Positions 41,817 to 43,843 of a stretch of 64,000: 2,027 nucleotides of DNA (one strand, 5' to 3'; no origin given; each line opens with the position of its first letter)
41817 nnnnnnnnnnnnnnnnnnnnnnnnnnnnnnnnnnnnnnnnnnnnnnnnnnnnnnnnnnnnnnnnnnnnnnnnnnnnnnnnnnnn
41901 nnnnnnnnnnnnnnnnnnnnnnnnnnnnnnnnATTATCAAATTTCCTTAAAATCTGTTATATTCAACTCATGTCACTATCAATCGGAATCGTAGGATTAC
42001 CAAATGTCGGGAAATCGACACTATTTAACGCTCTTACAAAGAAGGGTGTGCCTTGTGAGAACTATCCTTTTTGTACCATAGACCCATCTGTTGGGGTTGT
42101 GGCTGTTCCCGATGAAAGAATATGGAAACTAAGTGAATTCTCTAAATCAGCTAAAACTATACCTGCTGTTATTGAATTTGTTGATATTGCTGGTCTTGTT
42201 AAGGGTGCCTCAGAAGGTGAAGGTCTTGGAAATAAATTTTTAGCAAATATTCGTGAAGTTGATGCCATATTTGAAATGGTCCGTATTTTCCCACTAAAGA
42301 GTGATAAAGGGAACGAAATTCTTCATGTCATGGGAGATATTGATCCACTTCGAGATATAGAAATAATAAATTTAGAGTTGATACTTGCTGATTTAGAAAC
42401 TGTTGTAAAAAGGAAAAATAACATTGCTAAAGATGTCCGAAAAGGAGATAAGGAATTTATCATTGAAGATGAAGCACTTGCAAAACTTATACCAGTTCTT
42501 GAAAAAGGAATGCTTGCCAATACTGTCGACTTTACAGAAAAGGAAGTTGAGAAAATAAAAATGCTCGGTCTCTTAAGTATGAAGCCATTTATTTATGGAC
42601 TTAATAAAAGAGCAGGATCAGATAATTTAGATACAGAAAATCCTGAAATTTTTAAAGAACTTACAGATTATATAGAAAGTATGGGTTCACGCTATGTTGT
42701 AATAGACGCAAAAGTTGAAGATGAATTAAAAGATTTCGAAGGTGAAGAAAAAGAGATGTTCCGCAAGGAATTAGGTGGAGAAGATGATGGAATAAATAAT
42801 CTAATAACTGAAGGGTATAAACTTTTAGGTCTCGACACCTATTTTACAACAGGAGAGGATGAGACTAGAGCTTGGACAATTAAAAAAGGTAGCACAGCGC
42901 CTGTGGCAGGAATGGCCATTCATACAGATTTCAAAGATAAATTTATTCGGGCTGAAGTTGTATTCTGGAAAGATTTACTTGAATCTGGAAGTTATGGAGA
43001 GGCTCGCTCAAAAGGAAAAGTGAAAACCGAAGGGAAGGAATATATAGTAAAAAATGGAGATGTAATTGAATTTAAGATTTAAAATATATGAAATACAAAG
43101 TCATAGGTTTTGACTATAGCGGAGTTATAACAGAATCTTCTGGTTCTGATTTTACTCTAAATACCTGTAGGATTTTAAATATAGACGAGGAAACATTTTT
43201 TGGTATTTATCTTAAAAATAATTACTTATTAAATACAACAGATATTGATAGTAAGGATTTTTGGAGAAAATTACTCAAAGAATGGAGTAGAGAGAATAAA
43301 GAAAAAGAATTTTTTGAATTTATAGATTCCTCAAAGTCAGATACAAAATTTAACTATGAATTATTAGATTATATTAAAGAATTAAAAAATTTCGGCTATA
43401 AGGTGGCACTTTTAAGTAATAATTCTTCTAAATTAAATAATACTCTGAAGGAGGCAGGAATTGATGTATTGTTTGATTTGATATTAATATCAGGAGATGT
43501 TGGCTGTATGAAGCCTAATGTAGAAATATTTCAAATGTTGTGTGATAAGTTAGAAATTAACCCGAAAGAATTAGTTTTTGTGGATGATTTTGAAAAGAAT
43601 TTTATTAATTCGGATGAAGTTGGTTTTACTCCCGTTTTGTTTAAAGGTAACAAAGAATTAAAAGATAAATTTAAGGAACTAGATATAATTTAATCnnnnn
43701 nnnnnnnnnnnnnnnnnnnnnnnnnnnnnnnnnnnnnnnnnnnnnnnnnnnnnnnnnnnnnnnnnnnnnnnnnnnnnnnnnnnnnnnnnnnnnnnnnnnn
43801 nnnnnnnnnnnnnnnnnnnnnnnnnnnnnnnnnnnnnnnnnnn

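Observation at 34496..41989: A 7.45 kb segment bounded by a 42-bp direct repeat that duplicates the ychF start: candidate integrated island carrying Type III R-M plus accessory genes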

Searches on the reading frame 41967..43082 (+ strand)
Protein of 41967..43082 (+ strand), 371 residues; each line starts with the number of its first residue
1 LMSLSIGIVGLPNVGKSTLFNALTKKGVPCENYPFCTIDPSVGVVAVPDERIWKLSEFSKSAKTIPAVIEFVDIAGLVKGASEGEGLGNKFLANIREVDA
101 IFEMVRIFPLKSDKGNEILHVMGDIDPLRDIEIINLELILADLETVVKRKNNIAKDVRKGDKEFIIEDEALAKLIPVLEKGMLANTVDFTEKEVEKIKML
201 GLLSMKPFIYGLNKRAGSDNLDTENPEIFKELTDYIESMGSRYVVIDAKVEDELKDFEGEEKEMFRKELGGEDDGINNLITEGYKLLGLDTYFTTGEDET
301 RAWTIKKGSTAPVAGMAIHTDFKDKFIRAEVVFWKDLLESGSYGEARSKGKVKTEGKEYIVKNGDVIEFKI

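Call 10: search_protein_families(library=pfam, proteins=[window:41967-43082:+], max_evalue=0.01)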
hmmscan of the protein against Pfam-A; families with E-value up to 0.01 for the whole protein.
window:41967-43082:+ (371 aa): 3 families
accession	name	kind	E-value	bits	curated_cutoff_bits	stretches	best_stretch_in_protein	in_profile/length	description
PF06071.19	YchF-GTPase_C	-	3e-32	111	27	1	289-371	1-83/84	Protein of unknown function (DUF933)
PF01926.29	MMR_HSR1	-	4.7e-21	75.5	21.9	1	6-108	2-85/113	50S ribosome-binding GTPase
PF02421.24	FeoB_N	-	1.7e-07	31.3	27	1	6-49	3-46/156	Ferrous iron transport protein B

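Call 11: find_related_loci(query=window:41967-43082:+, collection=genome_contigs, flank=10000)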
Query window:41967-43082:+ (371 aa) in genome_contigs; peptide patterns used: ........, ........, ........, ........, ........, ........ (x = any residue, [..] = any of these).
599 stretches matched a pattern (row limit reached: there are more); 551 encode a relative of the query (tblastn E <= 1e-3); the best 80 are kept; 80 distinct loci.
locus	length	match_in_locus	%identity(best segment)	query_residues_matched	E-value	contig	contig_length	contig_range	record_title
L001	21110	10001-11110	93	2-371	0e+0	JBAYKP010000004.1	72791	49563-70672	MAG: Candidatus Paceibacterota bacterium isolate SO_2016_GW1_82 scaffold00808_OW334_2016, whole genome shotgun sequence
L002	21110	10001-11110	92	2-371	0e+0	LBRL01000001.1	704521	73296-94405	MAG: Candidatus Nomurabacteria bacterium GW2011_GWD2_36_14 US04_C0001, whole genome shotgun sequence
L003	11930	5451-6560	92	2-371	0e+0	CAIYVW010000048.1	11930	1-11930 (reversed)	uncultured bacterium isolate AlinenLipids_bin-9791 genome assembly, contig: bin-9791:48/52, whole genome shotgun sequenc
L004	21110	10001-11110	92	2-371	0e+0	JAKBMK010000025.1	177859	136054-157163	MAG: bacterium isolate FK3.bin58 NODE_87_length_177859_cov_1.853802, whole genome shotgun sequence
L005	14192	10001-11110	91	2-371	0e+0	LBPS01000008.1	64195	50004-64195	MAG: Candidatus Nomurabacteria bacterium GW2011_GWE2_34_25 UR57_C0008, whole genome shotgun sequence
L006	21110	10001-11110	91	2-371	0e+0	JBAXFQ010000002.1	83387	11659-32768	MAG: Candidatus Nomurabacteria bacterium isolate ELA275 MAG275_2, whole genome shotgun sequence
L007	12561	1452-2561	90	2-371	0e+0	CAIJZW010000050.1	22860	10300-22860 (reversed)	uncultured bacterium isolate AlinenLipids_bin-4189 genome assembly, contig: bin-4189:50/84, whole genome shotgun sequenc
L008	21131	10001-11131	87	1-371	0e+0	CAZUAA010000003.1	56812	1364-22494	MAG TPA_asm: uncultured Candidatus Saccharibacteria bacterium isolate SRP285395_co2_291 genome assembly, contig: NODE_76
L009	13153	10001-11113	87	1-371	0e+0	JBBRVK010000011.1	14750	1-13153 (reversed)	MAG: Candidatus Paceibacteria bacterium isolate La3_metabat2.146 La3_metabat2.146_K_111803_L_14750_cov_15.6760, whole ge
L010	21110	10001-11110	86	2-371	0e+0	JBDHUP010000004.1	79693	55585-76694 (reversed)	MAG: Candidatus Paceibacteria bacterium isolate AS-MESO-3CA.90 NODE_1180_length_79693_cov_4.718273, whole genome shotgun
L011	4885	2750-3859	86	2-371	0e+0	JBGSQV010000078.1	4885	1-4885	MAG: Candidatus Paceibacteria bacterium isolate JTS-AC341 k141_106231, whole genome shotgun sequence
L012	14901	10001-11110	86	2-371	0e+0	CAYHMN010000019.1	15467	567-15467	MAG TPA_asm: uncultured Candidatus Saccharibacteria bacterium isolate ERP119705_co13_453 genome assembly, contig: NODE_4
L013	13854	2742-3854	86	2-371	0e+0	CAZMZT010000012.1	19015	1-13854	MAG TPA_asm: uncultured Candidatus Saccharibacteria bacterium isolate SRP286056_co1_104 genome assembly, contig: NODE_34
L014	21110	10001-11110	85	2-371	0e+0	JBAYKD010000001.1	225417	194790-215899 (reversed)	MAG: Candidatus Paceibacterota bacterium isolate SO_2016_GW1_71 scaffold00096_OW334_2016, whole genome shotgun sequence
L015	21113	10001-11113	84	1-371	0e+0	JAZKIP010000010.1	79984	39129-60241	MAG: Patescibacteria group bacterium isolate ADI_DC_SW_02_SPN_11032020-bin045 DCSW02SPN_B045_0_000000000010, whole genom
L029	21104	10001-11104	84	4-371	0e+0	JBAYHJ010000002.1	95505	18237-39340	MAG: Candidatus Paceibacterota bacterium isolate SO_2016_GW1_147 scaffold00513_OW334_2016, whole genome shotgun sequence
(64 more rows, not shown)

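Call 18: find_encoding_contigs(protein=window:41967-43082:+, flank=10000, max_places=10)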
Protein window:41967-43082:+ (371 aa): no gene with exactly this product is on record in the collection.

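Call 76: search_protein_families(library=pfam, proteins=[L029:6050-9532:+], max_evalue=0.001)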
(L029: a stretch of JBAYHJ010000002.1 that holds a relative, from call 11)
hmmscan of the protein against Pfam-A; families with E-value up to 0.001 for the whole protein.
L029:6050-9532:+ (1160 aa): 0 families

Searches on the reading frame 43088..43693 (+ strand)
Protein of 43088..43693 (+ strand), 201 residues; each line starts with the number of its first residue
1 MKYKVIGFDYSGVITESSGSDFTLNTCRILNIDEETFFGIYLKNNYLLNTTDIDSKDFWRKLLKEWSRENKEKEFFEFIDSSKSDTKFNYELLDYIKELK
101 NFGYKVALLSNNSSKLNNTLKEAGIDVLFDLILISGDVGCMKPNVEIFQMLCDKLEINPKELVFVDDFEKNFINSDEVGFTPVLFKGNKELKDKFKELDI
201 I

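Call 10: search_protein_families(library=pfam, proteins=[window:43088-43693:+], max_evalue=0.01)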
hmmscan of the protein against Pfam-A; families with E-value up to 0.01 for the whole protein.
window:43088-43693:+ (201 aa): 2 families
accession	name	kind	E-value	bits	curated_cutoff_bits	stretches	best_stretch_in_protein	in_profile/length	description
PF13419.12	HAD_2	-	1.3e-14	55.2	23.8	1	35-179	26-172/178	Haloacid dehalogenase-like hydrolase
PF00702.32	Hydrolase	-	2e-14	54.9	26.4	1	3-167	1-179/191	haloacid dehalogenase-like hydrolase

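Call 22: find_encoding_contigs(protein=window:43088-43693:+, flank=10000, max_places=10)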
Protein window:43088-43693:+ (201 aa): 2 contigs read that carry it; 2 places shown.
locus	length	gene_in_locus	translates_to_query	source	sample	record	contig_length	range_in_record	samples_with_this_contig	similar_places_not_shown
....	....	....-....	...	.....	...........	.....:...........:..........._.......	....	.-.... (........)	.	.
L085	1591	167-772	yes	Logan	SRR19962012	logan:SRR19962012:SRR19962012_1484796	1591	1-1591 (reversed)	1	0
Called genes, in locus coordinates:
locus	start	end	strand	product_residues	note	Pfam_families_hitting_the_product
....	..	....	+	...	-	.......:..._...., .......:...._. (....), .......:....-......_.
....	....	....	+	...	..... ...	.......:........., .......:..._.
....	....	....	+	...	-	?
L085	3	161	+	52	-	?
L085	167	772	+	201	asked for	PF00702:Hydrolase, PF13419:HAD_2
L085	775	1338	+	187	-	PF01300:Sua5_yciO_yrdC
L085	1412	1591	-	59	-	?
